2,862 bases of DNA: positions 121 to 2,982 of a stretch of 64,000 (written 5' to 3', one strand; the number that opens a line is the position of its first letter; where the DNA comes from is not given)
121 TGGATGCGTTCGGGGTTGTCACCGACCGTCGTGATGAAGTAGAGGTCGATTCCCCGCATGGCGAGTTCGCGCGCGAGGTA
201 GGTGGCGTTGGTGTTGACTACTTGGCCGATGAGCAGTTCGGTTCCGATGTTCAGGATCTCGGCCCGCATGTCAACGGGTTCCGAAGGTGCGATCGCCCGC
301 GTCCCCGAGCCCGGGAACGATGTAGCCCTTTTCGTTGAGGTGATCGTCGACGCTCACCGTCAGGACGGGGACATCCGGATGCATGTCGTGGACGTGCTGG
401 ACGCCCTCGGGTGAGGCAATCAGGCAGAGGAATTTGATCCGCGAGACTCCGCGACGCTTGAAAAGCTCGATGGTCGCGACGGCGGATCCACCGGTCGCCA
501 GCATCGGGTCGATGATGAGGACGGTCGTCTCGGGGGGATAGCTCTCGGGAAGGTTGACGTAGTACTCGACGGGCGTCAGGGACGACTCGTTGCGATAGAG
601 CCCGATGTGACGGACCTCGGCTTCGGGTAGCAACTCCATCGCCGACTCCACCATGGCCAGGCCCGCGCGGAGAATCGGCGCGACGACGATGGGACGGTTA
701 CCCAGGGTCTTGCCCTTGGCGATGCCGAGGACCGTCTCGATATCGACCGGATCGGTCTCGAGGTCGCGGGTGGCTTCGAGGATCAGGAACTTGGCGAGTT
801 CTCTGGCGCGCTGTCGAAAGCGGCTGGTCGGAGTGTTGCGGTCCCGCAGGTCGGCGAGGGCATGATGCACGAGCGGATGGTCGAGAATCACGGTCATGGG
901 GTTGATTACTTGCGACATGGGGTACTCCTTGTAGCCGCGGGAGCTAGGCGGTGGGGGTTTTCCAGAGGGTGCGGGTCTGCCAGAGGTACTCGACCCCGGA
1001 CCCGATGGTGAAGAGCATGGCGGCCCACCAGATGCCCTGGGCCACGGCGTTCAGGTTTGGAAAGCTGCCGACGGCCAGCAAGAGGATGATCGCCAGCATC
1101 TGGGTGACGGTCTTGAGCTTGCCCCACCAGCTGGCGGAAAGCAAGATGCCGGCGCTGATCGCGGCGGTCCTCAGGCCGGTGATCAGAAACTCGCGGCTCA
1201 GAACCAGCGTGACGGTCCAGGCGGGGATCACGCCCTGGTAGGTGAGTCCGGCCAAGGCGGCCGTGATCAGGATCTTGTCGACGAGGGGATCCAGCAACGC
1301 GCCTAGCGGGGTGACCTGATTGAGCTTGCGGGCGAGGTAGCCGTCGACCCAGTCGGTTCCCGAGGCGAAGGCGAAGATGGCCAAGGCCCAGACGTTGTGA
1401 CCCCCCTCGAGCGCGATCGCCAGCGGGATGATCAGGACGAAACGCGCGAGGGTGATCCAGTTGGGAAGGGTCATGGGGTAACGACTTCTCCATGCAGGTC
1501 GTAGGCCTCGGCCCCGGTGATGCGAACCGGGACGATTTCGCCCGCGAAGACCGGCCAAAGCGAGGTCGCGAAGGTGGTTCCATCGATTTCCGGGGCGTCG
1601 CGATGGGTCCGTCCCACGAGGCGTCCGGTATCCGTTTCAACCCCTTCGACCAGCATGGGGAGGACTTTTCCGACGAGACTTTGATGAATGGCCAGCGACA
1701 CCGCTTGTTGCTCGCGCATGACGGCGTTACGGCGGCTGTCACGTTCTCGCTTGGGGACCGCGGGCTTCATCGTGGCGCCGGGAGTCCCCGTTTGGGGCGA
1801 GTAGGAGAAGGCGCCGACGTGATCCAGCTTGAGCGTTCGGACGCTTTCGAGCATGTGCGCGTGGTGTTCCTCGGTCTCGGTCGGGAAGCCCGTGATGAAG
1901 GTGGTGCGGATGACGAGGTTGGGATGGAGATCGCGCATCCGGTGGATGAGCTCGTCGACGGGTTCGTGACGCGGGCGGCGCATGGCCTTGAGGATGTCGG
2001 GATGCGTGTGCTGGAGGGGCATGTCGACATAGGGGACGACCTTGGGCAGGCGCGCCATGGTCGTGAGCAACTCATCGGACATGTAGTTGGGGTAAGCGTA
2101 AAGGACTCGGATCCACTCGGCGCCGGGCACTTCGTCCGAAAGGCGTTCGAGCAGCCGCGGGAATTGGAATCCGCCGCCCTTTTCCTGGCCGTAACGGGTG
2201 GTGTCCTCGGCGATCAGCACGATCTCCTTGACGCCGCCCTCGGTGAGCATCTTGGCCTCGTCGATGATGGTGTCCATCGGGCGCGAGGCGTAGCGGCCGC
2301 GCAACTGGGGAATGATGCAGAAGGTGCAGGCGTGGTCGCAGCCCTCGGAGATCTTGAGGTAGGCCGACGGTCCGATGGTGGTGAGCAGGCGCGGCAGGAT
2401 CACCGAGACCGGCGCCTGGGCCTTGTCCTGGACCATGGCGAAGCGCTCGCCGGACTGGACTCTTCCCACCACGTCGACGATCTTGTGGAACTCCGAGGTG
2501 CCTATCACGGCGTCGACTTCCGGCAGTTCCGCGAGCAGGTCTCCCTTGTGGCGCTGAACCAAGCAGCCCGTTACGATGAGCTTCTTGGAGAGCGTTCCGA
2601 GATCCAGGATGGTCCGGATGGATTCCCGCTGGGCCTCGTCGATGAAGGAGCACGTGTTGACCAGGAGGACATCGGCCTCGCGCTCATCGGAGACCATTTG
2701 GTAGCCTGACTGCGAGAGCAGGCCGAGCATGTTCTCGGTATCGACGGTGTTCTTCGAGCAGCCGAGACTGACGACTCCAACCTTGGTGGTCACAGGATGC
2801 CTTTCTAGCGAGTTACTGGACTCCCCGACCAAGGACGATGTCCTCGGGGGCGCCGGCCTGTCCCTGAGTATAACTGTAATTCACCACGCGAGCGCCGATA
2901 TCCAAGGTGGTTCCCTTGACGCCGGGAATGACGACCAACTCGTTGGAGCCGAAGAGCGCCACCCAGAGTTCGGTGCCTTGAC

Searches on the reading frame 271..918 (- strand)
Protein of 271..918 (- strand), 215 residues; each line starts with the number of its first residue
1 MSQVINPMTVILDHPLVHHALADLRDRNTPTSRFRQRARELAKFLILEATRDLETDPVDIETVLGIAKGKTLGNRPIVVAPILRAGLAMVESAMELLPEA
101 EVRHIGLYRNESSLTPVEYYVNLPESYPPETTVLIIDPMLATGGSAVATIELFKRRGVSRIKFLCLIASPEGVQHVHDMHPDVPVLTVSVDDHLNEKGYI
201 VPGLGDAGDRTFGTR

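Call 56: search_protein_families(library=pfam, proteins=[window:271-918:-], max_evalue=0.00001)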
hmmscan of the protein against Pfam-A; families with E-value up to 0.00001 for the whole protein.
window:271-918:- (215 aa): 2 families
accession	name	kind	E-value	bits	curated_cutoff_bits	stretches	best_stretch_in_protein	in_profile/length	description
PF14681.12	UPRTase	-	4e-70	235.9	27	1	12-214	2-206/206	Uracil phosphoribosyltransferase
PF00156.33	Pribosyltran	-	1.7e-11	44.1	26.3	1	72-176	26-133/158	Phosphoribosyl transferase domain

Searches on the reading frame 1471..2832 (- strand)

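Call 56: search_protein_families(library=pfam, proteins=[window:1471-2832:-], max_evalue=0.00001)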
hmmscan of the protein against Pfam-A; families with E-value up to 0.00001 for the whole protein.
window:1471-2832:- (453 aa): 3 families
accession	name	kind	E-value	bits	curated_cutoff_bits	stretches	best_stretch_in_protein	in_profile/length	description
PF00919.26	UPF0004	-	4.1e-28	97.7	27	1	17-111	1-98/98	Uncharacterized protein family UPF0004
PF04055.27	Radical_SAM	-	1.6e-22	80.9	29.5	1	160-329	2-164/166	Radical SAM superfamily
PF18693.7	TRAM_2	-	2e-17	63.5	27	1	387-451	1-63/63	TRAM domain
